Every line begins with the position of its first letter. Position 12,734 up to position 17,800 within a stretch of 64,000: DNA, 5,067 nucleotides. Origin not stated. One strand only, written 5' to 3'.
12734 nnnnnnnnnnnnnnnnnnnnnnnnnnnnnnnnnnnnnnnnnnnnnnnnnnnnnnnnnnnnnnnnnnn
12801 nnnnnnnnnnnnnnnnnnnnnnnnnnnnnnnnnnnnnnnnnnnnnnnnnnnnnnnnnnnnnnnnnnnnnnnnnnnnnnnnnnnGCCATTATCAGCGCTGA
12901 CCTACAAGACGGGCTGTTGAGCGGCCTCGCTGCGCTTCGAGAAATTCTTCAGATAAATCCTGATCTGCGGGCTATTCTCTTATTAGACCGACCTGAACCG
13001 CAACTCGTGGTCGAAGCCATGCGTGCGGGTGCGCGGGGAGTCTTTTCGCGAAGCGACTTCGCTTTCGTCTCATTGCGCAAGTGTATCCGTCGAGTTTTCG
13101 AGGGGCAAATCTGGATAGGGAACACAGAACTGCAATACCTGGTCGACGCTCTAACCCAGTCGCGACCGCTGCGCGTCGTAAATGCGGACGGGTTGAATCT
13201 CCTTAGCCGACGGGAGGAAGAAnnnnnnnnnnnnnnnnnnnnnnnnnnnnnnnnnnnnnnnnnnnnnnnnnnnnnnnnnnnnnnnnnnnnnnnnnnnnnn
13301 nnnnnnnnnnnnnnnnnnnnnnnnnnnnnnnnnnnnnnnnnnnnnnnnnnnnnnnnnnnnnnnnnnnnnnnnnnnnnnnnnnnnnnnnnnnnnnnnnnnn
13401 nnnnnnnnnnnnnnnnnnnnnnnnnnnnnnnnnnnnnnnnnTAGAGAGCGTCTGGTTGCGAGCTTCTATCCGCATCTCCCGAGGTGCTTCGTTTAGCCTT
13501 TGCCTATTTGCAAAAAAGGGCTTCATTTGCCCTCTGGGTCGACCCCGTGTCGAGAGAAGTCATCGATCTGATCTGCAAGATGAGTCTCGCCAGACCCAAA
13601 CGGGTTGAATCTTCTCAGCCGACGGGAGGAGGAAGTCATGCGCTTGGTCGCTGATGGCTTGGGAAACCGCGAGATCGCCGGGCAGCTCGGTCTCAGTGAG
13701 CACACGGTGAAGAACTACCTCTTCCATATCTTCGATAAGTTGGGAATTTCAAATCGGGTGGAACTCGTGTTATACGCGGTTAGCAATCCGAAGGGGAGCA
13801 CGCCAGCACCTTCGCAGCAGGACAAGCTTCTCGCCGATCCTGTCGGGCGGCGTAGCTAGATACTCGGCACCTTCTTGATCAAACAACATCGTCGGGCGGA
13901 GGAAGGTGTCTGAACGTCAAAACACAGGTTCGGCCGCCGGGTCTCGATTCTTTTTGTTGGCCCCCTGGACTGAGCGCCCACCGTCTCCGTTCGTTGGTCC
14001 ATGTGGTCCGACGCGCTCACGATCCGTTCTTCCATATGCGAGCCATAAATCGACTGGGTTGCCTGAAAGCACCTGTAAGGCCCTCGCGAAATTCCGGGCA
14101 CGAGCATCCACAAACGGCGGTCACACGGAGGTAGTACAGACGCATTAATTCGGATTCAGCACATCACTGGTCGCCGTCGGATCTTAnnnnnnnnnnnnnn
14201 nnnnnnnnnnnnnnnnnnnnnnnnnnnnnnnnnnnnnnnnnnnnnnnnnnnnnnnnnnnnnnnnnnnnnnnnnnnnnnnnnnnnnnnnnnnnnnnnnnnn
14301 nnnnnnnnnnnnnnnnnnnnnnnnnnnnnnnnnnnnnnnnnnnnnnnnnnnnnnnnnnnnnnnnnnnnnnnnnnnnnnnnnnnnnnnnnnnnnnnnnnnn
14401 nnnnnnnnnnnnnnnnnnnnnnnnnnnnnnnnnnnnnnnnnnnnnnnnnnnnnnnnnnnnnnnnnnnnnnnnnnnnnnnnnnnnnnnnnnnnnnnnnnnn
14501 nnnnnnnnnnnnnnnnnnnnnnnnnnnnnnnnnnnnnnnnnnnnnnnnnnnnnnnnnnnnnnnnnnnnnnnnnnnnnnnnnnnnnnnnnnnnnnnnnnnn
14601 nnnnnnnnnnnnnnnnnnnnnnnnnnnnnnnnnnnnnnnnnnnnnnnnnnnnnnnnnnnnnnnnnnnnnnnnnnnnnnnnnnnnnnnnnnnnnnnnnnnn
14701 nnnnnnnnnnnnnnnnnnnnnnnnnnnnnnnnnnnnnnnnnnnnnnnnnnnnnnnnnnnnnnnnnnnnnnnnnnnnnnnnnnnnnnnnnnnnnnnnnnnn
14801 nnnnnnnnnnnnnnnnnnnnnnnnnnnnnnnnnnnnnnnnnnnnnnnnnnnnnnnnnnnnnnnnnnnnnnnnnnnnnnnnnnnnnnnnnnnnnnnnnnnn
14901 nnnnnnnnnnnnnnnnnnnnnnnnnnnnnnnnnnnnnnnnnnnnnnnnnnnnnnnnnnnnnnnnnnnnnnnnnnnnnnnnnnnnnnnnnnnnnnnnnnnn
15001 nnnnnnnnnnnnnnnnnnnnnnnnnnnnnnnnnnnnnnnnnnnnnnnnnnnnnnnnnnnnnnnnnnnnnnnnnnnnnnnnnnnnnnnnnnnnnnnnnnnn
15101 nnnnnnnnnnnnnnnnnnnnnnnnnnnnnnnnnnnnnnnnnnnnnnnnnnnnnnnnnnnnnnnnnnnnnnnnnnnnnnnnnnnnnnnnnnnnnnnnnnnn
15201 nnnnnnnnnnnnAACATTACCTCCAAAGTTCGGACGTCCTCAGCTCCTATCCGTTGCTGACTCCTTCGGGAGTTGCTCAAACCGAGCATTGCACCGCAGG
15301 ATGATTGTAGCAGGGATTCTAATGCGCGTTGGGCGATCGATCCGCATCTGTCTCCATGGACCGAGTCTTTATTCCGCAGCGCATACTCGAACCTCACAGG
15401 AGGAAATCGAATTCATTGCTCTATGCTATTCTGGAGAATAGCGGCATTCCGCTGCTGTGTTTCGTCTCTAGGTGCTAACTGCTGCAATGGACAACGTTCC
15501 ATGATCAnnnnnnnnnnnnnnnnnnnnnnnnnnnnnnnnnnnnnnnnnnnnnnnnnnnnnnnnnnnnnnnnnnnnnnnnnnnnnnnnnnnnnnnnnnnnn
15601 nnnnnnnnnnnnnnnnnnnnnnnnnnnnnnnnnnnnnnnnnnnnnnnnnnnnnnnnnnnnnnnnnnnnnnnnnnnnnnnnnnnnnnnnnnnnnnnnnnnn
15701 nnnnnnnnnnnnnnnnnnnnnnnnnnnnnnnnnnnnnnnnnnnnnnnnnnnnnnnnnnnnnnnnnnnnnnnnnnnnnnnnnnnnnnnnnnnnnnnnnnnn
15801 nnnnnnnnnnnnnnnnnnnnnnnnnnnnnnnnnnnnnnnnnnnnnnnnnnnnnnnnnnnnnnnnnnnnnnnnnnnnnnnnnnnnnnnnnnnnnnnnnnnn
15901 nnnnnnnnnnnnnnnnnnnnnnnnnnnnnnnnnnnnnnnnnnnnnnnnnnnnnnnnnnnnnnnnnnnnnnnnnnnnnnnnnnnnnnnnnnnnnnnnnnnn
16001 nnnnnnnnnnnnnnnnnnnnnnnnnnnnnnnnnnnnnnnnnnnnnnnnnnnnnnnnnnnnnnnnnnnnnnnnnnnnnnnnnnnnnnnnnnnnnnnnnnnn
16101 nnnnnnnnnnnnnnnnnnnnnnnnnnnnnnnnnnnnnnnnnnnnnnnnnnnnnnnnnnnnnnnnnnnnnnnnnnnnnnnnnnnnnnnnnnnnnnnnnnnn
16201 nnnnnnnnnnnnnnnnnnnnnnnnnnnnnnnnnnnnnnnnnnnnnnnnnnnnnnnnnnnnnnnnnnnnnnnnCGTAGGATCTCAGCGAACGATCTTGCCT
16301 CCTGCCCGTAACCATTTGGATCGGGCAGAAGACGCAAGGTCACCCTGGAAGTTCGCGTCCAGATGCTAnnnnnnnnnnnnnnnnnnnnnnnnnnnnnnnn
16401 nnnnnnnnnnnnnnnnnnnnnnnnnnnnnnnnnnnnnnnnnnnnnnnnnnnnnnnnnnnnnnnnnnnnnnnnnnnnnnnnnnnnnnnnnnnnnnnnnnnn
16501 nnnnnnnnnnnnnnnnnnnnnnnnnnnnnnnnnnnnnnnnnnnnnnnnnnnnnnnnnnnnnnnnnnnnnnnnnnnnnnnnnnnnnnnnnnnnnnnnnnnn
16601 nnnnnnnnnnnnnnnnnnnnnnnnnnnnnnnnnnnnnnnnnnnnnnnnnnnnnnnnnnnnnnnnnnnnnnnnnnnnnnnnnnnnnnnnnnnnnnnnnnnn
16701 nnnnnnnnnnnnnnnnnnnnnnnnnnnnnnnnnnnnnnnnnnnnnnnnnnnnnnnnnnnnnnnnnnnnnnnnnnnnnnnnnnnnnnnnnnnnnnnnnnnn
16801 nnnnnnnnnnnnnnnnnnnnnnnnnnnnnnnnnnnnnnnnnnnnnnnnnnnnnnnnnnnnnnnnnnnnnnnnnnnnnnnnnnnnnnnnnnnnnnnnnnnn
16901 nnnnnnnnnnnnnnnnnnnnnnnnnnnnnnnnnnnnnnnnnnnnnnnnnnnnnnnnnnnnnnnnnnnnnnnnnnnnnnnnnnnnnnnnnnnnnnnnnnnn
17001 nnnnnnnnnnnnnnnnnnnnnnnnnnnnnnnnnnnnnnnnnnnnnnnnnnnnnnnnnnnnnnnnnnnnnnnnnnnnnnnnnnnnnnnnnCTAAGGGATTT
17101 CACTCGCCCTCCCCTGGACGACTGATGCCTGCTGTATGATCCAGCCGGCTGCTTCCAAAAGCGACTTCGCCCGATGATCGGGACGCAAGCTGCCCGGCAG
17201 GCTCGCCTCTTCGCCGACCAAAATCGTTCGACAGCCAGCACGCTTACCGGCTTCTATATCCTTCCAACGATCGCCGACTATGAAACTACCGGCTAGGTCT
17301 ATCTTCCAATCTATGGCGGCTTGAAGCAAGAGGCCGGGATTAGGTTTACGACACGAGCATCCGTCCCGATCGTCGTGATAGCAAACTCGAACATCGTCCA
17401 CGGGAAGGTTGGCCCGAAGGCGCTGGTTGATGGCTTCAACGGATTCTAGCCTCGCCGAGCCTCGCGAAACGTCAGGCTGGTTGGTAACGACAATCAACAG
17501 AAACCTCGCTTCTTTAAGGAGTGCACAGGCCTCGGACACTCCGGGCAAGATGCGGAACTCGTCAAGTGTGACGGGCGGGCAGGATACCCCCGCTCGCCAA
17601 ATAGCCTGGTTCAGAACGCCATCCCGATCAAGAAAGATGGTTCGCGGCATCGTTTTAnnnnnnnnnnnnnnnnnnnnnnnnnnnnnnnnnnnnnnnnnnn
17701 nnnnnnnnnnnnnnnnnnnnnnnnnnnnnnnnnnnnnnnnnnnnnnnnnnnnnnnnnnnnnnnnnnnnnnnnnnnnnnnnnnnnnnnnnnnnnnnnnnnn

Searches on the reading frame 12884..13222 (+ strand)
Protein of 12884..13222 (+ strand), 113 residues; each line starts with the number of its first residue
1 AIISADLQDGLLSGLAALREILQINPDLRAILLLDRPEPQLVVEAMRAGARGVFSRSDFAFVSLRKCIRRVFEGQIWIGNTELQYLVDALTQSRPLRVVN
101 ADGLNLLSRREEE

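Call 39: search_solved_structures(query=window:12884-13222:+, max_evalue=10, show_alignments=5)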
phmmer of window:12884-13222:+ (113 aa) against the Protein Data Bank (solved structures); distinct sequences matched with E-value up to 10: 24.
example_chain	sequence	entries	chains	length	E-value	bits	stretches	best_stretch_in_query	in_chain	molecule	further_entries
1qkk_A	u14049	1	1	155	0.00055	23.3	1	2-92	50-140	C4-DICARBOXYLATE TRANSPORT TRANSCRIPTIONAL REGULATORY PROTEIN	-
2lle_A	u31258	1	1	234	0.00081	22.8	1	2-55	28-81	Chemotaxis protein CheY, Imidazole glycerol phosphate synthase subunit HisF chimera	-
1l5y_A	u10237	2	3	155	0.0012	22.3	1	2-91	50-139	C4-DICARBOXYLATE TRANSPORT TRANSCRIPTIONAL REGULATORY PROTEIN DCTD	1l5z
6er7_A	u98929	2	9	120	0.0016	21.9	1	4-56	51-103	120aa long hypothetical chemotaxis protein (CheY)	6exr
1tmy_A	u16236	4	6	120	0.0024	21.3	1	2-53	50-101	CHEY PROTEIN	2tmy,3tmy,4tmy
1u0s_Y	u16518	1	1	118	0.0024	21.2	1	2-53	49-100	Chemotaxis protein cheY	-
4iga_A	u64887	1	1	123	0.0025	21.2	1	2-53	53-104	Chemotaxis protein CheY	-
3cwo_X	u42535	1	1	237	0.0035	20.7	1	2-54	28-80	beta/alpha-barrel protein based on 1THF and 1TMY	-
3c3w_A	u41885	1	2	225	0.0057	20.1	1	2-85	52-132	TWO COMPONENT TRANSCRIPTIONAL REGULATORY PROTEIN DEVR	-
8q52_A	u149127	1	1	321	0.0075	19.7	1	2-54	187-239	Leucine-specific-binding protein,Chemotaxis protein CheY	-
4qyw_A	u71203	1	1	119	0.0079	19.6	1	12-53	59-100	Chemotaxis protein CheY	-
6c40_B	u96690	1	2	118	0.0079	19.6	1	12-53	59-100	Chemotaxis protein CheY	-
9rhz_C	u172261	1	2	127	0.011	19.1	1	2-53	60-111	Chemotaxis protein CheY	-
4dn6_A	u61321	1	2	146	0.14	15.6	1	13-54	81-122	Putative pilus assembly protein CpaE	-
4dad_A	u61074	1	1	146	0.15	15.5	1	13-54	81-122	Putative pilus assembly-related protein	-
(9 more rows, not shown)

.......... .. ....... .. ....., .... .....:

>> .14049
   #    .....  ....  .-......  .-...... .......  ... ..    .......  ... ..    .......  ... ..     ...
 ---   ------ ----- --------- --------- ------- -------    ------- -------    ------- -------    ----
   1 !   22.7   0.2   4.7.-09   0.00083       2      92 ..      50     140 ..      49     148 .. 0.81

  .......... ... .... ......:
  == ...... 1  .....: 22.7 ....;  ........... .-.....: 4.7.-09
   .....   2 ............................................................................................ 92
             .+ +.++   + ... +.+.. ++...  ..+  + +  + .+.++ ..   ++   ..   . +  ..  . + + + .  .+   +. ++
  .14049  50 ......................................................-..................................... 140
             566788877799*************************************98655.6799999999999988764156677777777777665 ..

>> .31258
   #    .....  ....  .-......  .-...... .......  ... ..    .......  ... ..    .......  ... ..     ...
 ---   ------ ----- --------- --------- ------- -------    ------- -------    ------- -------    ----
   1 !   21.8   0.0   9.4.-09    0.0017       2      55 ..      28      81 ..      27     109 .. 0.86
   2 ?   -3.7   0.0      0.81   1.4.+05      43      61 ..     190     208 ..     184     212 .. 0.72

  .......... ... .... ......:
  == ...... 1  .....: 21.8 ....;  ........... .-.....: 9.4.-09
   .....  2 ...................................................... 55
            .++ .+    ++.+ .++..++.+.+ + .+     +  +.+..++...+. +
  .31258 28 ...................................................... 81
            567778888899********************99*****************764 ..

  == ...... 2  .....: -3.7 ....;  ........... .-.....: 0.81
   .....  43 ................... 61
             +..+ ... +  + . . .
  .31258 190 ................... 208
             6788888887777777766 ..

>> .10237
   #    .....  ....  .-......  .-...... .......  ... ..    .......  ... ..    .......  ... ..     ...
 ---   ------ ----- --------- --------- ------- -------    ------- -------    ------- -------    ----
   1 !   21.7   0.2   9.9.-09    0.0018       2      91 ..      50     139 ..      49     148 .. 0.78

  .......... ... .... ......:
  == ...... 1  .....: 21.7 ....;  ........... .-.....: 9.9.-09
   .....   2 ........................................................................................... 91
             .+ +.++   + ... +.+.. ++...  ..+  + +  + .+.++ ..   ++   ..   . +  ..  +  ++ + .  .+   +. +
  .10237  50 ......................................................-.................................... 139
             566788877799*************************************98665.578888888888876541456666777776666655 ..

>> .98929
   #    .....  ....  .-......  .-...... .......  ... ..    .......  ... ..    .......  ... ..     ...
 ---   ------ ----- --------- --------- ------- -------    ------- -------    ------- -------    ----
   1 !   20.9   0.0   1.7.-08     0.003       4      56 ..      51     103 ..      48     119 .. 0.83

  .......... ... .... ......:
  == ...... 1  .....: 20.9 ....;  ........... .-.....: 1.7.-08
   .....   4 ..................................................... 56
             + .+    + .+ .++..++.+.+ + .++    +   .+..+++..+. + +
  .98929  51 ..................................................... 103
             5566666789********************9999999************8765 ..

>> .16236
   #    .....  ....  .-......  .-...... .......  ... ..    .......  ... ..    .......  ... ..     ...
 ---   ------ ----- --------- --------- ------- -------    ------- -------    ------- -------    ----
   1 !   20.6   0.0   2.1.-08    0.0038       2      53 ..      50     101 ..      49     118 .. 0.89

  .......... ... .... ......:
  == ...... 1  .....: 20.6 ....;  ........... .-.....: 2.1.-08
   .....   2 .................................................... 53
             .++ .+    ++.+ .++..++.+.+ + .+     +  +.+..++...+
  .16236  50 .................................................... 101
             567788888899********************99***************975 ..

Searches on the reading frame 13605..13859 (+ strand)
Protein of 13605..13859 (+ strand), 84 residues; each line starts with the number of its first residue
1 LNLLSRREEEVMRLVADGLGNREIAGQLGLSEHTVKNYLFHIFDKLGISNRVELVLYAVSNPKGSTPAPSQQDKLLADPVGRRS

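Call 3: search_protein_families(library=pfam, proteins=[window:13605-13859:+], max_evalue=0.01)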
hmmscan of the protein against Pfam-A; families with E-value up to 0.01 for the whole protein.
window:13605-13859:+ (84 aa): 6 families
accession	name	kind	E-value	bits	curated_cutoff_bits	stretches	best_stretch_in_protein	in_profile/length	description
PF00196.25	GerE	-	1.3e-20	73.2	23.5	1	3-58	2-57/57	Bacterial regulatory proteins, luxR family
PF08281.18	Sigma70_r4_2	-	1.6e-08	34.5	25.7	1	1-44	8-52/54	Sigma-70, region 4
PF13384.12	HTH_23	-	1.9e-05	24.8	24.6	1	10-38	9-37/50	Homeodomain-like domain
PF04545.22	Sigma70_r4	-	0.0027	17.6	24.1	1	3-46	4-48/50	Sigma-70, region 4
PF13542.12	HTH_Tnp_ISL3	-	0.0074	16.2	27.4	0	8-38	17-46/51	Helix-turn-helix domain of transposase family ISL3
PF14493.12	HTH_40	-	0.0082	16.9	27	1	9-44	3-38/89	Helix-turn-helix domain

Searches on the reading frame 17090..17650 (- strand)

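Call 7: search_protein_families(library=pfam, proteins=[window:17090-17650:-], max_evalue=0.0001)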
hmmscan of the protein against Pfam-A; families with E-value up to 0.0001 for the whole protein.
window:17090-17650:- (186 aa): 3 families
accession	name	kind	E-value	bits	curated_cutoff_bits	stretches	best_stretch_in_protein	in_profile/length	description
PF13242.12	Hydrolase_like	-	8.7e-14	51.6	22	1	100-166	2-74/75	HAD-hyrolase-like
PF00702.32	Hydrolase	-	1.7e-08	35.5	26.4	1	30-139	95-191/191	haloacid dehalogenase-like hydrolase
PF13419.12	HAD_2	-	9.3e-08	32.8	23.8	1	32-145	78-178/178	Haloacid dehalogenase-like hydrolase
